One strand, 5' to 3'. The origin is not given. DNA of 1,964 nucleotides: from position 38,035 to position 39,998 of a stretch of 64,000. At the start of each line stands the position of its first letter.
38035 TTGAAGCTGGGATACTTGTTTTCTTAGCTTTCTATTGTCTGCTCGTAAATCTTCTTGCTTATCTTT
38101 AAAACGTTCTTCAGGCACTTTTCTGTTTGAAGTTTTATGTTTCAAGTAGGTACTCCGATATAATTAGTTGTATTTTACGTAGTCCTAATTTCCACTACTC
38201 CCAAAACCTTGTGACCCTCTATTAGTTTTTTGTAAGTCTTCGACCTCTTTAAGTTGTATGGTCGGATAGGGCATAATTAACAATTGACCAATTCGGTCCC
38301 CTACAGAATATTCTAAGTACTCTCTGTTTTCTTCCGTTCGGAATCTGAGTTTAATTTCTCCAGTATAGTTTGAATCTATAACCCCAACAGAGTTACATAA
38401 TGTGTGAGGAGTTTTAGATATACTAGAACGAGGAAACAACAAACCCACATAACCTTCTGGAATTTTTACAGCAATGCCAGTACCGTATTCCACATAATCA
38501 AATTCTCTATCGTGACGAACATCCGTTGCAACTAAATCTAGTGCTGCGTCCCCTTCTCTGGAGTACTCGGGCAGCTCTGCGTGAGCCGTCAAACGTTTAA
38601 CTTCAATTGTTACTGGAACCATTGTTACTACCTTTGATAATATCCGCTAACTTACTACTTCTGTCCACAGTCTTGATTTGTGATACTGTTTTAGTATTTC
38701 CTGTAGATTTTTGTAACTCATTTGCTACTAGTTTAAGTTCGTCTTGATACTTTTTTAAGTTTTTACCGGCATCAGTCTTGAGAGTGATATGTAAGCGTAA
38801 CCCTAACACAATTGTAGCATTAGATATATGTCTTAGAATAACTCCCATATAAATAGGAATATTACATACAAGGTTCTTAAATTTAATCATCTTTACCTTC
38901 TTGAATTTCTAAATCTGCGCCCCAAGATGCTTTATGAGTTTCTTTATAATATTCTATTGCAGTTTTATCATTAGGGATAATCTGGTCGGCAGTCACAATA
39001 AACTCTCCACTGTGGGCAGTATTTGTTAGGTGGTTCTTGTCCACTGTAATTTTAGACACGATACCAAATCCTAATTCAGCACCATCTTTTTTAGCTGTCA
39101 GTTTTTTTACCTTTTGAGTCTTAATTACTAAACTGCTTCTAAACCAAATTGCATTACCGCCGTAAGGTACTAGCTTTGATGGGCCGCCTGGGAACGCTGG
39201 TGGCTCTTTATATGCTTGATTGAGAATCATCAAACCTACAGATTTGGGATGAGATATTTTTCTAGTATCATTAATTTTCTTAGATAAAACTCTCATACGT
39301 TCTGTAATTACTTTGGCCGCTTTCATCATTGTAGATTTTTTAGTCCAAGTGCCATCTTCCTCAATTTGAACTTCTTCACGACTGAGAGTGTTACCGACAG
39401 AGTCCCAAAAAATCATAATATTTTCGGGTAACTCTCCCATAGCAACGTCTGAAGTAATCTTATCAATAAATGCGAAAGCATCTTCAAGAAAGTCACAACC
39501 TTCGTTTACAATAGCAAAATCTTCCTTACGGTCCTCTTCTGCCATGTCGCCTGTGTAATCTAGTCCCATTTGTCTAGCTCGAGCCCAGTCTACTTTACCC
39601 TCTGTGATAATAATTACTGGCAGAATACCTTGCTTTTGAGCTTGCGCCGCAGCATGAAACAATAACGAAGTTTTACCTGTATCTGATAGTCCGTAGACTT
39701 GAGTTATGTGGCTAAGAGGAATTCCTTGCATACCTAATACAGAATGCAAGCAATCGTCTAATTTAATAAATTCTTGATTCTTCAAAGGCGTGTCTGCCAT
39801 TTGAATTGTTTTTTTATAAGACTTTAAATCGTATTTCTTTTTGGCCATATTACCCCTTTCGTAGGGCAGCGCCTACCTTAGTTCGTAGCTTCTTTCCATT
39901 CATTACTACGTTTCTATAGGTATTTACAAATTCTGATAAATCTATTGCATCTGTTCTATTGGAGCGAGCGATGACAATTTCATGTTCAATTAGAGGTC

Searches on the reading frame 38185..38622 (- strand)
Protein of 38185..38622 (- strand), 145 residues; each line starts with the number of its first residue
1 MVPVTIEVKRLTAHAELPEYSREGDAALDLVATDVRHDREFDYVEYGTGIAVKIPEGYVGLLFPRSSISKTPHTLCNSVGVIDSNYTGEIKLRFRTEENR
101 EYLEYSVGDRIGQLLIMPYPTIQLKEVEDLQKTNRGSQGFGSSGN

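Call 62: search_protein_families(library=phrogs, proteins=[window:38185-38622:-], max_evalue=0.001)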
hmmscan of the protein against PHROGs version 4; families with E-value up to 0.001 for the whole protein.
window:38185-38622:- (145 aa): 1 family
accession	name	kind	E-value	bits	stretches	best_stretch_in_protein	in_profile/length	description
phrog_135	-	DNA, RNA and nucleotide metabolism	5.7e-46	159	1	5-145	146-291/463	dUTPase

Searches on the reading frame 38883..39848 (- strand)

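Call 62: search_protein_families(library=phrogs, proteins=[window:38883-39848:-], max_evalue=0.001)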
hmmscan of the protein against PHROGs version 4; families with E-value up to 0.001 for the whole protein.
window:38883-39848:- (321 aa): 2 families
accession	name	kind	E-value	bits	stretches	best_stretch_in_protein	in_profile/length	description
phrog_97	-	other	7e-26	92.5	1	41-308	68-298/506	UvsX-like recombinase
phrog_8337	-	DNA, RNA and nucleotide metabolism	1.5e-14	55.1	1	43-249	65-244/273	DNA repair protein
